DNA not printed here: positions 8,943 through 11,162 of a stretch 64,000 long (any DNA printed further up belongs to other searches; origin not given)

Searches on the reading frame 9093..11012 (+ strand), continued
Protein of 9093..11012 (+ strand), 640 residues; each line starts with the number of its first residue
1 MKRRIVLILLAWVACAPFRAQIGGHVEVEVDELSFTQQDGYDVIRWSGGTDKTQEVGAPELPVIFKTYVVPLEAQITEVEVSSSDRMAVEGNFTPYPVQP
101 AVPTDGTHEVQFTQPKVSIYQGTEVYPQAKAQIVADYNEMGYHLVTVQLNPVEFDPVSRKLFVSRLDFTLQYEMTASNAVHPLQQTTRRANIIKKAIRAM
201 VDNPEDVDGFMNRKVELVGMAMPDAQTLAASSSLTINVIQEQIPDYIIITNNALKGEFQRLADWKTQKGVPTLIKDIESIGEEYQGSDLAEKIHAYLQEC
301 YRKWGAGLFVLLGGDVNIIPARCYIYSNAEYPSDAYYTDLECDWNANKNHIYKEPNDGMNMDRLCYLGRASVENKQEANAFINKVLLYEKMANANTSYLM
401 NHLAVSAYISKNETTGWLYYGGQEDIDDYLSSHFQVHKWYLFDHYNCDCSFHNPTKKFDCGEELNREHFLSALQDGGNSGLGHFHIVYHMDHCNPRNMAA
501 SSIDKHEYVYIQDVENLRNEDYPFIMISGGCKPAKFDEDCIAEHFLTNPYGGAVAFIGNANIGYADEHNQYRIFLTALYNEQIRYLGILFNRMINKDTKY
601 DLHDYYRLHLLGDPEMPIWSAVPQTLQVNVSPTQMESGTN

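Call 45: search_solved_structures(query=A1, max_evalue=0.001, show_alignments=3)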
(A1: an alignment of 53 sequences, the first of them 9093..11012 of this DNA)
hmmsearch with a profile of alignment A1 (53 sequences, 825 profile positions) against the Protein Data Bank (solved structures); distinct sequences matched with E-value up to 0.001: 7.
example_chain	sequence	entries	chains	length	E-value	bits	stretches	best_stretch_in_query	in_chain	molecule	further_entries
4ief_B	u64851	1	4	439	8.2e-37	130.1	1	240-683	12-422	Gingipain R2 Mature Domain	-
1cvr_A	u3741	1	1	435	2.6e-36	128.4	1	240-682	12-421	GINGIPAIN R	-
4rbm_A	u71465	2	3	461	2.1e-35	125.4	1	241-692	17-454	Lys-gingipain W83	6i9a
4tkx_L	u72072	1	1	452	1.2e-34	122.9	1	241-690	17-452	Lys-gingipain W83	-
6za2_A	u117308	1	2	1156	2.7e-16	62.2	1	226-598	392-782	Por secretion system protein porU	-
5mun_A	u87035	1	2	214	1.9e-14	56.1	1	14-176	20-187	Lys-gingipain W83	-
4ief_A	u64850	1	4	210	2e-08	36.2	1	21-186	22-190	Gingipain R2 Pro-Domain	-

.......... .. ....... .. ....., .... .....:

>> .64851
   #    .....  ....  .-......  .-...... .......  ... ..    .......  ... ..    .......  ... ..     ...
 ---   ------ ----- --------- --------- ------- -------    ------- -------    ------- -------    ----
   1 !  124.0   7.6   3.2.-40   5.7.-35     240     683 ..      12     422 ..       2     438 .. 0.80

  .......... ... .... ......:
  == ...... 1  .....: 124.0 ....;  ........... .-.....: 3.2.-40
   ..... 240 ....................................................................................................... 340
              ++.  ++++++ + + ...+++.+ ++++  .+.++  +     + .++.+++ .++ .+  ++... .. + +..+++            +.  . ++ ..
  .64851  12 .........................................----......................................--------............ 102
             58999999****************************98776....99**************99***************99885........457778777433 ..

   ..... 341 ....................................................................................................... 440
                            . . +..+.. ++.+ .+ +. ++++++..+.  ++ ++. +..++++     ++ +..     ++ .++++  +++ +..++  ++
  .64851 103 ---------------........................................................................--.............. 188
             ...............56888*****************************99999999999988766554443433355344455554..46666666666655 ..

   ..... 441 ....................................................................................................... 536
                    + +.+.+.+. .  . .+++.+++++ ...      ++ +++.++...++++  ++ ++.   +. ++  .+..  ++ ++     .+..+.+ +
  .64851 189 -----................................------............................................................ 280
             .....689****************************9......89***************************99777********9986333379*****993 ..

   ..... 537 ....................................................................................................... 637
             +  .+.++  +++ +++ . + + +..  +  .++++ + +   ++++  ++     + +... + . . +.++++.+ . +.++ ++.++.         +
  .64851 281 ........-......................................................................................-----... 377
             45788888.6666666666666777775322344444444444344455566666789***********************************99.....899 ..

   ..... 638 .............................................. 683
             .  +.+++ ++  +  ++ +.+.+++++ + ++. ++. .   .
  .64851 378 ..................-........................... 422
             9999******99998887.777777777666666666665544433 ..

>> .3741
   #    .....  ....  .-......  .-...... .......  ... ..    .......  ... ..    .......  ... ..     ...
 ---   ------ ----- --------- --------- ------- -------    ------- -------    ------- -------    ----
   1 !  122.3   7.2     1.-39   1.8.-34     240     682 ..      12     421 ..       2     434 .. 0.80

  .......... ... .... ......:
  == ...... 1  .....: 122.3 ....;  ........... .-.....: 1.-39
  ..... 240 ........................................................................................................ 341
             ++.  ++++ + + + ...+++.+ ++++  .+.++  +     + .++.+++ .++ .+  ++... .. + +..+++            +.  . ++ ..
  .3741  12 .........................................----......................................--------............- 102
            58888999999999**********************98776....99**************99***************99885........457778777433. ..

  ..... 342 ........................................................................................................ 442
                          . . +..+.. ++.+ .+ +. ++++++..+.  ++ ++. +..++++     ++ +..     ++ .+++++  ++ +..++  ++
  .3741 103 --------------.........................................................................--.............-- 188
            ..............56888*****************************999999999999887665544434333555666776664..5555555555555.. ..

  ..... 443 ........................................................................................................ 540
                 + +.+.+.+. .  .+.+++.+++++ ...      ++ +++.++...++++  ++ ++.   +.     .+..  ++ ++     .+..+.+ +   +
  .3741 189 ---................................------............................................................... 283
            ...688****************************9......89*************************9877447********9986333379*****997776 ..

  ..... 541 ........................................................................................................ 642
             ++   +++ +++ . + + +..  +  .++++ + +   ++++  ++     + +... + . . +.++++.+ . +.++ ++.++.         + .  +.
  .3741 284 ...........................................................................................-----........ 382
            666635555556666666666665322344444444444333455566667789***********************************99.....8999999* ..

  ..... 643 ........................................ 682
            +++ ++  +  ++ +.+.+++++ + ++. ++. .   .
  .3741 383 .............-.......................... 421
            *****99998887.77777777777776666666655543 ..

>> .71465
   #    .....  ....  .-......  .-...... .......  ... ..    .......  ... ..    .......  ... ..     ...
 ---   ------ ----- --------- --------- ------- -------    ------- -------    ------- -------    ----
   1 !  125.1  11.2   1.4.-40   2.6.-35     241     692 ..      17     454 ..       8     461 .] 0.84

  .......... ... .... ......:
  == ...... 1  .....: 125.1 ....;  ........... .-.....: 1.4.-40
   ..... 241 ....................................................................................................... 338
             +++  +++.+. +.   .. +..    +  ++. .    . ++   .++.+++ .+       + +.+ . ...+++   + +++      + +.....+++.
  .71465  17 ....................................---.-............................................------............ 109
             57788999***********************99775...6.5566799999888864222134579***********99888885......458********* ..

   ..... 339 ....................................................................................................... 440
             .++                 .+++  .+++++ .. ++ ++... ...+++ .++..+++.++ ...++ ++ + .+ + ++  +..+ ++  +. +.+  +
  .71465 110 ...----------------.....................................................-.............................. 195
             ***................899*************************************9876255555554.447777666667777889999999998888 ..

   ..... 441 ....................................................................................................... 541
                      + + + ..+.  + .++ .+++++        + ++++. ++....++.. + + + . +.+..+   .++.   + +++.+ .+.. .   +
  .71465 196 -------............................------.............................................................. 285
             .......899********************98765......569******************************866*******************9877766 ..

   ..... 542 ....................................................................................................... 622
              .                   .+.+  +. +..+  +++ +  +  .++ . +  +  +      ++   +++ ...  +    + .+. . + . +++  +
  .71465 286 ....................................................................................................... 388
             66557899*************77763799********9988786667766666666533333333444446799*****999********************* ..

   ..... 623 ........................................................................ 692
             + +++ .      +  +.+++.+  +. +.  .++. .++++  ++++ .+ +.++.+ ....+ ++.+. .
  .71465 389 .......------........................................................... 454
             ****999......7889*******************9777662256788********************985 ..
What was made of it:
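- On Peptidase C25 propeptide (PF08126; gingipain prodomain): The profile aligns at 21-186 to 4ief_A residues 22-190 (call 45).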

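Call 46: predict_structure(alignment_id=A1)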
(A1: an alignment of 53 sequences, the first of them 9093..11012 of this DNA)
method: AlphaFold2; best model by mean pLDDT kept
length: 640 residues; sequences in the alignment: 53
mean_pLDDT: 89.2   pTM: 0.88
mean pLDDT of the five models: 89.2, 88.4, 87.4, 87.2, 87.0
residues with pLDDT >= 90: 441; 70-90: 142; 50-70: 35; < 50: 22
segments of 3 or more residues with pLDDT < 50: 221-228, 233-239, 638-640
pLDDT, mean of each block of 10 residues (from residue 1): 78 67 91 93 91 93 94 91 94 95 78 94 96 91 93 97 96 81 91 94 92 81 47 45 92 98 95 97 94 95 95 97 89 92 76 74 93 98 96 89 95 88 92 95 91 84 98 97 97 95 95 96 96 96 97 97 90 95 96 70 83 97 80 56
secondary structure, 60 per line:
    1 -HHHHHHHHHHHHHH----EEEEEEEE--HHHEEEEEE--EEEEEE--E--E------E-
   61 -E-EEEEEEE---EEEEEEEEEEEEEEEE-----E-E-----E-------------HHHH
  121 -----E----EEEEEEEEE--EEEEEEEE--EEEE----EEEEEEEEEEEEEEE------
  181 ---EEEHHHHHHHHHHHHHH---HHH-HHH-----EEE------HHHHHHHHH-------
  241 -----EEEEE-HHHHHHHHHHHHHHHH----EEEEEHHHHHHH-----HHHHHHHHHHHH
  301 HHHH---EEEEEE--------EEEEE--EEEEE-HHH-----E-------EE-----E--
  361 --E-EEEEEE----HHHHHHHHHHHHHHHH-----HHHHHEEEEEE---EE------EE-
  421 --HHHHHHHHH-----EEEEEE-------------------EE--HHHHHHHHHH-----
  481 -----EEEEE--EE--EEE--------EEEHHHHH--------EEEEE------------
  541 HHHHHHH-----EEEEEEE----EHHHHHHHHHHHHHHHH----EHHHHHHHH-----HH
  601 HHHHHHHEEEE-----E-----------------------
elements in order: H2-15 E20-27 E33-38 E41-46 E64-70 E74-89 H117-120 E131-139 E142-149 E152-155 E160-174 E184-186 H187-200 E216-218 H225-233 E246-250 H252-267 E272-276 H277-283 H289-304 E308-313 E322-326 E329-333 E365-370 H375-390 H396-400 E401-406 H423-431 E437-442 H466-475 E486-490 E497-499 E508-510 H511-515 E524-528 H541-547 E553-559 H565-580 H586-593 H599-607 E608-611
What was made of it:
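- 9093..13820 (+): Full-length C25 (gingipain-family) peptidase with a C-terminal FG-GAP region. It is the source of the fragment sequence. The AF2 model has pLDDT 89 (call 46).
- On Peptidase C25 propeptide (PF08126; gingipain prodomain): Strands at 131-139, 142-149, 152-155, 160-174 and 184-186, plus a helix at 187-200, lie after it (call 46).
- The prodomain spans about residues 20-200 with roughly 10 strands, and the break at residue 93 follows strand 5 (call 46). The region aligned to the RgpB inhibitory loop (about 126-132) is absent (calls 45, 46).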

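Call 51: fold_search(model_id=the predicted structure, library=pdb)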
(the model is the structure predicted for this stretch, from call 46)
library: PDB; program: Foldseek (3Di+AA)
matches with E <= 10: 480; with E <= 0.001: 18
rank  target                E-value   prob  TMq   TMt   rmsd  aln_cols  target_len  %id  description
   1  6i9a_A                2.2e-17  1.00  0.44  0.61   4.9       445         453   17  Porphyromonas gingivalis gingipain K (Kgp) in complex with inhibitor KYT-36 (released 2019-03-13)
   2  1cvr                  3.2e-17  1.00  0.45  0.65   5.2       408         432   19  Crystal structure of the Arg specific cysteine proteinase gingipain R (RGPB) (released 2000-03-01)
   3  4ief_B                8.3e-17  1.00  0.45  0.66   4.3       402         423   19  Complex of Porphyromonas gingivalis RgpB pro- and mature domains (released 2013-04-10)
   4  4ief_D                9.4e-17  1.00  0.45  0.66   4.1       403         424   19  Complex of Porphyromonas gingivalis RgpB pro- and mature domains (released 2013-04-10)
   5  4rbm                  2.2e-16  1.00  0.44  0.61   4.3       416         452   17  Porphyromonas gingivalis gingipain K (Kgp) catalytic and immunoglobulin superfamily-like domains (released 2014-10-08)
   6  4ief_C                6.7e-08  1.00  0.23  0.67   5.2       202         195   16  Complex of Porphyromonas gingivalis RgpB pro- and mature domains (released 2013-04-10)
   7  4ief_A                1.1e-07  1.00  0.23  0.68   4.2       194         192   16  Complex of Porphyromonas gingivalis RgpB pro- and mature domains (released 2013-04-10)
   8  5mun_B                1.7e-07  1.00  0.20  0.65   7.4       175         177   21  Structural insight into zymogenic latency of gingipain K from Porphyromonas gingivalis. (released 2017-02-22)
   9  4ief_E                1.7e-07  1.00  0.23  0.67   5.2       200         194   16  Complex of Porphyromonas gingivalis RgpB pro- and mature domains (released 2013-04-10)
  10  4ief_G                2.1e-07  1.00  0.23  0.68   5.2       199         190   16  Complex of Porphyromonas gingivalis RgpB pro- and mature domains (released 2013-04-10)
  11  5mun_A                2.8e-07  1.00  0.21  0.65   3.8       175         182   22  Structural insight into zymogenic latency of gingipain K from Porphyromonas gingivalis. (released 2017-02-22)
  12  6za2_B                6.5e-06  1.00  0.27  0.17  22.6       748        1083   13  Crystal structure of dimeric latent PorU from Porphyromonas gingivalis (released 2021-09-29)
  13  6za2_A                1.4e-05  1.00  0.19  0.11  21.3       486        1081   14  Crystal structure of dimeric latent PorU from Porphyromonas gingivalis (released 2021-09-29)
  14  7xsr_C                9.5e-05  1.00  0.23  0.22  12.4       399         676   10  Structure of Craspase-target RNA (released 2022-11-09)
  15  7xsq_B                2.7e-04  0.99  0.24  0.23  12.5       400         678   12  Structure of the Craspase (released 2022-11-09)
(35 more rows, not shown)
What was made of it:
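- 9093..13820 (+): Foldseek matches Kgp and RgpB catalytic domains and prodomains (call 51).
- Closest known: Gingipain N-terminal prodomains. Same: That gene's N-terminal domain matches these prodomains by profile (E = 2e-8 to 2e-14, call 45) and by fold (target-normalised TM-score 0.65-0.68 over about 175-200 residues, call 51).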
